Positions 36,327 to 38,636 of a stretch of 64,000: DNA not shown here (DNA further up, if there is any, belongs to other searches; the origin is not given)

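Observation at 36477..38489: Stand-alone ABC-ATPase/Toprim fusion (class-1 OLD-like or single-chain PARIS-like) beside a tRNA-Pro pair: best defence-system candidate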

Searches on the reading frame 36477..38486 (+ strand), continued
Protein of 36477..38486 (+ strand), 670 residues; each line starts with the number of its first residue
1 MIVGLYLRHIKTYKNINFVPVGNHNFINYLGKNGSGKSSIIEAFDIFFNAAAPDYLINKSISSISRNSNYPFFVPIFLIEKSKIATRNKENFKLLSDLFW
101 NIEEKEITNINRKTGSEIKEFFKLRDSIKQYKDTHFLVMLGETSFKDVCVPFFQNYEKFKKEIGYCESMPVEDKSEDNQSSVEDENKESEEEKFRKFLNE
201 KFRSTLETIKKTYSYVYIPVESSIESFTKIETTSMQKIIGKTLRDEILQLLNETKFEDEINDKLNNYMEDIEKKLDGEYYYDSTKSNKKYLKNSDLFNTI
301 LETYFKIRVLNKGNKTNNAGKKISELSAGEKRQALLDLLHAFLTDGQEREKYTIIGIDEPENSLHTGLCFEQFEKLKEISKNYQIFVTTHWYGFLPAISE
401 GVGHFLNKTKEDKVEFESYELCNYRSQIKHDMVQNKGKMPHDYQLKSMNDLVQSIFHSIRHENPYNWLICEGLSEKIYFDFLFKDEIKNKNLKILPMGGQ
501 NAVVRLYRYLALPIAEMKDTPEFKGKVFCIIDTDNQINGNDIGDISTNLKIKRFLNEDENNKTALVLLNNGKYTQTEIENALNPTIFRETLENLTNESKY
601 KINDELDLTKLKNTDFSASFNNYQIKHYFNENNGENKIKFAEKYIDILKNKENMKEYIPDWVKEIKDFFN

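Call 14: find_encoding_contigs(protein=P0002, flank=8000, max_places=3)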
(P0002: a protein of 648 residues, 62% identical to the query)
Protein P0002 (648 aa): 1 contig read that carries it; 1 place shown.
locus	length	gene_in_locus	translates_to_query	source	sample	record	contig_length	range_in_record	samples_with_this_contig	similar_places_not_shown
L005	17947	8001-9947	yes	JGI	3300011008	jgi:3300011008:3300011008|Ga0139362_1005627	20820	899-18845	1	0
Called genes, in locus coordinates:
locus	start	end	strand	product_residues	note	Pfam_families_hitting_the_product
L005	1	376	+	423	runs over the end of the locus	?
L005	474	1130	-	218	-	-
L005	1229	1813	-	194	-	-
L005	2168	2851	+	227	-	PF01177:Asp_Glu_race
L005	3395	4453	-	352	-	-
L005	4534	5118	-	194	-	-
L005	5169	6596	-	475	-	PF02554:CstA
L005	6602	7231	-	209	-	PF04011:LemA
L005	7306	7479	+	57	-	-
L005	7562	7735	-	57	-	-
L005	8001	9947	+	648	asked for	PF13175:AAA_15, PF13304:AAA_21 (faint)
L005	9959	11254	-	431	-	-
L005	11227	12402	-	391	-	PF00534:Glycos_transf_1, PF13692:Glyco_trans_1_4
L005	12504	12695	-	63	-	PF00830:Ribosomal_L28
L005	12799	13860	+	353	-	PF03054:tRNA_Me_trans, PF20259:tRNA_Me_trans_M, PF20258:tRNA_Me_trans_C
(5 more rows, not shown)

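Call 16: find_encoding_contigs(protein=P0050, flank=8000, max_places=3)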
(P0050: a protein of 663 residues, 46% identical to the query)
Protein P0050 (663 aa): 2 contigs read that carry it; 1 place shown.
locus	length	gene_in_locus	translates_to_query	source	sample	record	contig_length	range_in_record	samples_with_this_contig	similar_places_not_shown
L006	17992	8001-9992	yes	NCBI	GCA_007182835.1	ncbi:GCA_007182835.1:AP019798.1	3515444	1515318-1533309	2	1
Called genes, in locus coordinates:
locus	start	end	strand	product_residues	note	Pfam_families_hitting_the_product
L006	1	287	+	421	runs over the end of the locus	PF00202:Aminotran_3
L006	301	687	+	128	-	PF06339:Ectoine_synth, PF07883:Cupin_2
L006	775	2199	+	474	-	PF00696:AA_kinase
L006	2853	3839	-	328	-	PF00034:Cytochrom_C (faint), PF03150:CCP_MauG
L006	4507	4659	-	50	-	-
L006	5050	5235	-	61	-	-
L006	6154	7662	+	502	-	PF11840:DUF3360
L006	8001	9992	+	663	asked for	PF02463:SMC_N, PF13175:AAA_15, PF13476:AAA_23, PF13304:AAA_21 (weak), PF20469:OLD-like_TOPRIM (weak)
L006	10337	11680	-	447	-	PF03616:Glt_symporter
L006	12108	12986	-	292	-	PF00126:HTH_1, PF03466:LysR_substrate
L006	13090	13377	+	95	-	PF03992:ABM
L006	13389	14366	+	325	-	PF01408:GFO_IDH_MocA, PF02894:GFO_IDH_MocA_C (faint), PF22725:GFO_IDH_MocA_C3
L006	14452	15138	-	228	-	PF03352:Adenine_glyco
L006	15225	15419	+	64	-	-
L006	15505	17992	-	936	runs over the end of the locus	PF06723:MreB_Mbl (faint), PF00012:HSP70, PF12531:DUF3731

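Call 17: find_encoding_contigs(protein=P0033, flank=8000, max_places=3)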
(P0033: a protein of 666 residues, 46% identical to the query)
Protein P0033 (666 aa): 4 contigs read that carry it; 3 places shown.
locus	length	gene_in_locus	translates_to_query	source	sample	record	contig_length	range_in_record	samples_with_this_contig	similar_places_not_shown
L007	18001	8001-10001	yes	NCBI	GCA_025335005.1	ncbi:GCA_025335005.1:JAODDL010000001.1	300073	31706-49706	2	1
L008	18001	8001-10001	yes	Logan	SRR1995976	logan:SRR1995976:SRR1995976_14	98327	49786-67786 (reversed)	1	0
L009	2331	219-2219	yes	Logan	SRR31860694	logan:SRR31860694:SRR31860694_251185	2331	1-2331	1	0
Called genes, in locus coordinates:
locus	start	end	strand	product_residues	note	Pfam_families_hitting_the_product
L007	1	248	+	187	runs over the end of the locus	PF05728:UPF0227, PF12697:Abhydrolase_6 (faint)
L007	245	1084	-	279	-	-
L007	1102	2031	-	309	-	PF13604:AAA_30 (weak), PF00448:SRP54, PF13207:AAA_17 (weak)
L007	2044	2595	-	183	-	PF00578:AhpC-TSA, PF08534:Redoxin, PF00085:Thioredoxin, PF13098:Thioredoxin_2, PF13905:Thioredoxin_8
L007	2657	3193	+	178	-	PF01812:5-FTHF_cyc-lig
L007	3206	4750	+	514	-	PF12072:RNase_Y_N, PF00013:KH_1 (weak), PF01966:HD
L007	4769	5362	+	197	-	PF03602:Cons_hypoth95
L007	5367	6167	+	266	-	PF00528:BPD_transp_1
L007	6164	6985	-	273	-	PF00106:adh_short, PF08659:KR, PF13561:adh_short_C2, PF00107:ADH_zinc_N (faint)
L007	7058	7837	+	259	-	PF09674:DUF2400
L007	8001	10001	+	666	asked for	PF02463:SMC_N (faint), PF11398:DUF2813 (faint), PF13175:AAA_15, PF13304:AAA_21 (faint)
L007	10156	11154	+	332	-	PF21342:SoxA-TsdA_cyt-c, PF00034:Cytochrom_C, PF13442:Cytochrome_CBB3 (weak)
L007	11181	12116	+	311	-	PF14827:dCache_3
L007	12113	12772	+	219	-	PF00072:Response_reg, PF00486:Trans_reg_C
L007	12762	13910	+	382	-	PF00512:HisKA (weak), PF02518:HATPase_c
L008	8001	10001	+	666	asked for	PF02463:SMC_N (faint), PF11398:DUF2813 (faint), PF13175:AAA_15, PF13304:AAA_21 (faint)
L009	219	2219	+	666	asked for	PF02463:SMC_N (faint), PF11398:DUF2813 (faint), PF13175:AAA_15, PF13304:AAA_21 (faint)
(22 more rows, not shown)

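Call 21: predict_structure(alignment_id=A1)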
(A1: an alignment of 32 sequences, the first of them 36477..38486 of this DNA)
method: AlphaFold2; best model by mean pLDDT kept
length: 670 residues; sequences in the alignment: 32
mean_pLDDT: 76.9   pTM: 0.69
mean pLDDT of the five models: 76.9, 76.7, 74.7, 69.7, 64.1
residues with pLDDT >= 90: 103; 70-90: 402; 50-70: 124; < 50: 41
segments of 3 or more residues with pLDDT < 50: 58-70, 172-187, 364-368, 444-446
pLDDT, mean of each block of 10 residues (from residue 1): 79 67 82 64 82 51 45 83 85 92 74 63 90 93 80 76 73 41 49 85 91 85 69 80 84 78 85 83 66 83 82 79 78 81 78 83 51 79 83 55 73 71 63 61 54 78 86 86 91 84 89 77 85 80 82 77 83 82 88 88 77 64 82 80 91 88 92
secondary structure, 60 per line:
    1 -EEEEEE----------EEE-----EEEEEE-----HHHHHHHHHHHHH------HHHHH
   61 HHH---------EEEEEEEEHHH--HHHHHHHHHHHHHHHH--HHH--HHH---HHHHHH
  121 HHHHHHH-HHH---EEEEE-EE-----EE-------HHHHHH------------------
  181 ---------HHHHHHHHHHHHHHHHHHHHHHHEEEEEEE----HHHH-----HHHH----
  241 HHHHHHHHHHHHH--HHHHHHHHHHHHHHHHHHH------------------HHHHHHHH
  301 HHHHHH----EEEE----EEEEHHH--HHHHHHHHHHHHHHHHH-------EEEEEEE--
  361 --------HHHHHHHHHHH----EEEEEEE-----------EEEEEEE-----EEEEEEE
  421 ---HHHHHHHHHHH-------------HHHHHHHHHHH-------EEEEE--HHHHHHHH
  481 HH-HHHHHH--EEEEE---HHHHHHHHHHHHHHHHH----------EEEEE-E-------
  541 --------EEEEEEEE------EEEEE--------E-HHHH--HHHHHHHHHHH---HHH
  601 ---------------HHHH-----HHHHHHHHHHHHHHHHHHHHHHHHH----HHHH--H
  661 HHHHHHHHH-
elements in order: E2-7 E18-20 E26-31 H37-49 H56-63 E73-80 H86-101 H115-127 E135-139 H157-162 H190-212 E213-219 H224-227 H233-236 H241-253 H256-274 H293-306 E311-314 E319-322 H328-344 E352-358 H369-379 E384-390 E402-408 E414-420 H424-434 H448-458 E466-470 H473-482 H484-489 E492-496 H500-516 E527-531 E549-556 E563-567 H578-581 H584-594 H616-619 H625-649 H654-657 H660-669

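Call 26: fold_search(model_id=the predicted structure, library=pdb)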
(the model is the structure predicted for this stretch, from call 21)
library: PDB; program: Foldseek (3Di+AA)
matches with E <= 10: 820; with E <= 0.001: 20
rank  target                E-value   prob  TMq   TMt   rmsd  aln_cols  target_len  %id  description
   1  8u7i_A                1.3e-09  1.00  0.27  0.28  19.9       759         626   11  Structure of the phage immune evasion protein Gad1 bound to the Gabija GajAB complex (released 2023-11-22)
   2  8x5i_D                5.1e-08  1.00  0.26  0.30  19.6       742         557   12  Structure of ATP/Mg2+ bound Gabija GajA (released 2024-02-28)
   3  8x5i_B                8.9e-08  1.00  0.24  0.28  19.2       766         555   11  Structure of ATP/Mg2+ bound Gabija GajA (released 2024-02-28)
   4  6p74                  8.1e-07  1.00  0.25  0.31  16.6       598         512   11  OLD nuclease from Thermus Scotoductus (released 2020-01-29)
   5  8j4t_A                1.2e-06  1.00  0.22  0.30  19.9       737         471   10  GajA-GajB complex (released 2024-02-21)
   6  6zz6_A                2.6e-05  1.00  0.21  0.36  20.2       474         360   14  Cryo-EM structure of S.cerevisiae cohesin-Scc2-DNA complex (released 2020-09-30)
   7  8x5i_C                3.9e-05  0.98  0.20  0.27  19.5       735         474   11  Structure of ATP/Mg2+ bound Gabija GajA (released 2024-02-28)
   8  8jqb_A                8.5e-05  0.97  0.15  0.20  18.8       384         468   14  Structure of Gabija GajA-GajB 4:4 Complex (released 2024-02-28)
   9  8roj_A                1.6e-04  1.00  0.23  0.35  23.4       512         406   11  Human cohesin SMC3-HD/RAD21-N complex - ADP-Mg-bound conformation (released 2024-09-11)
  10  8roh_A                1.9e-04  1.00  0.26  0.38  16.0       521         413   12  Human cohesin SMC3-HD(EQ)/RAD21-N complex - Apo conformation (released 2024-09-11)
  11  7q2x_A                1.9e-04  0.99  0.23  0.33  28.5       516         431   12  Cryo-EM structure of clamped S.cerevisiae condensin-DNA complex (Form I) (released 2022-03-23)
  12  8p0a_A                2.2e-04  1.00  0.23  0.39  18.6       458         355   13  Human Cohesin ATPase module (released 2024-09-11)
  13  9e8z_C                2.4e-04  1.00  0.26  0.31  17.6       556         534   14  4-component structure of retron Ec83 (released 2025-07-02)
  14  5dny_D                2.4e-04  0.99  0.21  0.36  21.8       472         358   16  Structure of the ATPrS-Mre11/Rad50-DNA complex (released 2016-02-24)
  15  8ro8_A                3.4e-04  0.99  0.22  0.37  19.4       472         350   12  Human cohesin SMC1A-HD(longCC-EQ)/RAD21-C complex - Apo closed P-loop conformation (released 2024-09-11)
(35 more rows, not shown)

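Call 38: search_protein_families(library=phrogs, proteins=[window:36477-38486:+], max_evalue=0.01)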
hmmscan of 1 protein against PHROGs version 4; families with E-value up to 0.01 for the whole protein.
window:36477-38486:+ (670 aa): 2 families
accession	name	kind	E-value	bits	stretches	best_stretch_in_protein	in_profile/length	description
phrog_4747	-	unknown function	2e-15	57.9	1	12-663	13-606/610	-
phrog_7507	-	unknown function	3e-08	34.4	1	8-390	10-445/483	-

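Call 39: search_dna_similar(query=window:36477-38486:+, collection=phages, mode=protein, max_evalue=0.001, max_rows=20)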
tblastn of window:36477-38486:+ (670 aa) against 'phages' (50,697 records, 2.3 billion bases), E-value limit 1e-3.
No match.

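Call 40: search_dna_similar(query=window:36477-38486:+, collection=plasmids, mode=protein, max_evalue=0.001, max_rows=20)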
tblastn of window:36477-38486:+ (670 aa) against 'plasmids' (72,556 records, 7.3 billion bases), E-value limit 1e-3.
Records with a match: 16; places in all: 16; records where one place covers at least 80% of the query: 6.
Best place of each record, by identity: <60% 16.
By first word of the organism name: Lactiplantibacillus 15; Acinetobacter 1.
By predicted mobility (MOB-suite, as given by PLSDB): mobilizable 8; non-mobilizable 4; conjugative 4.
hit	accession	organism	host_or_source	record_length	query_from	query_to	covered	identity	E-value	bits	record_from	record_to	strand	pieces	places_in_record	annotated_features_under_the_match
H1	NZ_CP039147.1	Acinetobacter sp. 10FS3-1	pig,feces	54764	1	670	100%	34.7%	5e-98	337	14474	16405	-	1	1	AAA family ATPase | pglX: BREX-1 system adenine-specific DNA-methyltransferase PglX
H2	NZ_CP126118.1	Lactiplantibacillus plantarum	fish,cell culture,gut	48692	1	587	88%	25.9%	7e-38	159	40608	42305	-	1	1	AAA family ATPase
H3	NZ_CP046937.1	Lactiplantibacillus plantarum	Chaeturichthys stigmatias,whole organism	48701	1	587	88%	25.9%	7e-38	159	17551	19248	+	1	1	AAA family ATPase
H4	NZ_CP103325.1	Lactiplantibacillus plantarum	cell culture,pearl gentian grouper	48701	1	587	88%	25.9%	7e-38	159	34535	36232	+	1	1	AAA family ATPase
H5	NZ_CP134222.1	Lactiplantibacillus plantarum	cell culture,kimchi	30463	31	593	84%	26.1%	9e-38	159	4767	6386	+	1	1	AAA family ATPase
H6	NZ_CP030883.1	Lactiplantibacillus plantarum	whole organism,kimchi (traditional ...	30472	31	591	80%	26.5%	3e-34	173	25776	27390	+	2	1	AAA family ATPase | hypothetical protein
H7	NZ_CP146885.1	Lactiplantibacillus plantarum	-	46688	197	587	58%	28.5%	2e-37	158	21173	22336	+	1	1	AAA family ATPase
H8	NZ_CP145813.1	Lactiplantibacillus plantarum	-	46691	197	587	58%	28.5%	2e-37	158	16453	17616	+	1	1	AAA family ATPase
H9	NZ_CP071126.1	Lactiplantibacillus plantarum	cell culture,kimchi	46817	197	587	58%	28.5%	2e-37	158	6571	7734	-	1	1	AAA family ATPase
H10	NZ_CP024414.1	Lactiplantibacillus plantarum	Whole organism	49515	197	587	58%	28.5%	2e-37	158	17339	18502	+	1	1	AAA family ATPase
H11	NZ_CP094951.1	Lactiplantibacillus plantarum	Homo sapiens,single cell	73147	197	587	58%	28.5%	2e-37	158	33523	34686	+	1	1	AAA family ATPase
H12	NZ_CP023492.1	Lactiplantibacillus plantarum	cell culture,New Zealand cheese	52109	197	587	58%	28.5%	5e-36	153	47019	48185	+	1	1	ATP-binding protein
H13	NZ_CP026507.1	Lactiplantibacillus plantarum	Pure culture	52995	197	587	58%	28.5%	5e-36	153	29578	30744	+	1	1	ATP-binding protein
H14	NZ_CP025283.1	Lactiplantibacillus plantarum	cell culture,kimchi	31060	206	593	58%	28.5%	4e-37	156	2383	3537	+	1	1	AAA family ATPase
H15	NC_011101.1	Lactiplantibacillus plantarum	-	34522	206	587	50%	30.5%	5e-16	158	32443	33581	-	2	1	AAA family ATPase | hypothetical protein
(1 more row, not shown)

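Call 41: get_annotated_region(hit=H1, flank=12000)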
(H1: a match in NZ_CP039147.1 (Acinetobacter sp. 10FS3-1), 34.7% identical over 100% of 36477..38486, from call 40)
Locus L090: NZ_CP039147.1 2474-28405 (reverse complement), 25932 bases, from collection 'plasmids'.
description: Acinetobacter sp. 10FS3-1 plasmid p10FS3-1-4, complete sequence
organism: Acinetobacter sp. 10FS3-1 (NCBI taxid 2563897)
taxonomy: Bacteria; Pseudomonadota; Gammaproteobacteria; Moraxellales; Moraxellaceae; Acinetobacter; Acinetobacter sp. 10FS3-1
host: -; source: pig,feces; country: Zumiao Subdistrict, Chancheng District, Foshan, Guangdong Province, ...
typing (MOB-suite, as given by PLSDB): non-mobilizable
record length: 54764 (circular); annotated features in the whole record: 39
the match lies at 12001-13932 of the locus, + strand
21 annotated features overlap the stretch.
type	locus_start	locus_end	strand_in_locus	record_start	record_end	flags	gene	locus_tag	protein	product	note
CDS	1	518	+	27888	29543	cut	-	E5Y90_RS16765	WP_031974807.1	HNH endonuclease signature motif containing protein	-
CDS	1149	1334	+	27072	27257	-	-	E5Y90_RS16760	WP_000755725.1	hypothetical protein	-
CDS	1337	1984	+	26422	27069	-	-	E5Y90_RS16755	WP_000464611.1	Fic family protein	-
CDS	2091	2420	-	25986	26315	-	-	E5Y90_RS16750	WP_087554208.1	DUF4236 domain-containing protein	-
CDS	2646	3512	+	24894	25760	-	-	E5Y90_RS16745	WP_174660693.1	WYL domain-containing protein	-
CDS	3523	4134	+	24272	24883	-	-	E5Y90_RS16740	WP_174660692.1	DUF1819 family protein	-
CDS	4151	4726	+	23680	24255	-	-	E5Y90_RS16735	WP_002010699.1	DUF1788 domain-containing protein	-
CDS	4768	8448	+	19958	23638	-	brxC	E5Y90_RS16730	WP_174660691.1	BREX system P-loop protein BrxC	-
CDS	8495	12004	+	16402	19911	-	pglX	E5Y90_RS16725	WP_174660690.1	BREX-1 system adenine-specific DNA-methyltransferase PglX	GO:0006306 - DNA methylation [Evidence IEA]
CDS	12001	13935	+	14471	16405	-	-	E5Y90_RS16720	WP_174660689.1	AAA family ATPase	-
CDS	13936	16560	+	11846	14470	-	pglZ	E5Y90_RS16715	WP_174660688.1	BREX-1 system phosphatase PglZ type A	-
CDS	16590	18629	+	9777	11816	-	brxL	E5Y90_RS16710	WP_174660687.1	protease Lon-related BREX system protein BrxL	GO:0008150 - biological_process [Evidence IEA]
CDS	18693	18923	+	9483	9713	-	-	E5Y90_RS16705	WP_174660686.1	hypothetical protein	-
CDS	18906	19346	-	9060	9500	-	-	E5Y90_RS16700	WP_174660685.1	restriction endonuclease subunit S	GO:0006304 - DNA modification [Evidence IEA]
CDS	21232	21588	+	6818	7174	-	-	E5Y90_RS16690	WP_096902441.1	DUF1778 domain-containing protein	-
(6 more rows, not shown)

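Call 42: get_annotated_region(hit=H2, flank=6000)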
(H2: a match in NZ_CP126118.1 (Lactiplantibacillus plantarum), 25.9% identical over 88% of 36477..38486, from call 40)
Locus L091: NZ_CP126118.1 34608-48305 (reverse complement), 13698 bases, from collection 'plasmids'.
description: Lactiplantibacillus plantarum strain HC-2 plasmid unnamed1, complete sequence
organism: Lactiplantibacillus plantarum (NCBI taxid 1590)
taxonomy: Bacteria; Bacillota; Bacilli; Lactobacillales; Lactobacillaceae; Lactiplantibacillus; Lactiplantibacillus plantarum
host: -; source: fish,cell culture,gut; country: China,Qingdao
typing (MOB-suite, as given by PLSDB): conjugative; replicon rep_cluster_731; relaxase MOBQ; mating-pair formation MPF_T
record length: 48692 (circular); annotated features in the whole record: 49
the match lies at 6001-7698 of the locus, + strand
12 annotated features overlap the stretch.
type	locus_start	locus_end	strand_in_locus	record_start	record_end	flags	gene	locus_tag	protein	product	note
CDS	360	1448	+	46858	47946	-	-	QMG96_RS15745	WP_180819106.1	DNA cytosine methyltransferase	GO:0006304 - DNA modification [Evidence IEA]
CDS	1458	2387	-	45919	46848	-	-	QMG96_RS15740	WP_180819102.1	IS30-like element ISLpl1 family transposase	-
CDS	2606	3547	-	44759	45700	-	-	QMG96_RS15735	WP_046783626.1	nucleoside hydrolase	-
CDS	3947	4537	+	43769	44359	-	-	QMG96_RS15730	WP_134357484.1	recombinase family protein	GO:0006310 - DNA recombination [Evidence IEA]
CDS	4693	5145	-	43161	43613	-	-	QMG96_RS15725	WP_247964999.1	protein rep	GO:0006260 - DNA replication [Evidence IEA]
CDS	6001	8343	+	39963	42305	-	-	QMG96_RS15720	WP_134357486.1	AAA family ATPase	-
CDS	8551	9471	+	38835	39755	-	-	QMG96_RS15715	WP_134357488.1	IS30-like element ISLsa1 family transposase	-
CDS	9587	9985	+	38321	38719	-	-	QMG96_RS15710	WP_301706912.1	LytTR family DNA-binding domain-containing protein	-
CDS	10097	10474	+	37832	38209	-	-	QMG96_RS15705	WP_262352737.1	DUF3021 family protein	-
CDS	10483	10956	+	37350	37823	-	-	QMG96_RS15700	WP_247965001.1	HXXEE domain-containing protein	-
CDS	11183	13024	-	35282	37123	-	-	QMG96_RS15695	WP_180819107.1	MFS transporter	-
CDS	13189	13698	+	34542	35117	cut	-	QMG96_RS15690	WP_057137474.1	TetR/AcrR family transcriptional regulator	GO:0006355 - regulation of DNA-templated transcription [Evidence IEA]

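Call 52: find_encoding_contigs(protein=window:36477-38486:+, flank=6000, max_places=10)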
Protein window:36477-38486:+ (670 aa): no gene with exactly this product is on record in the collection.
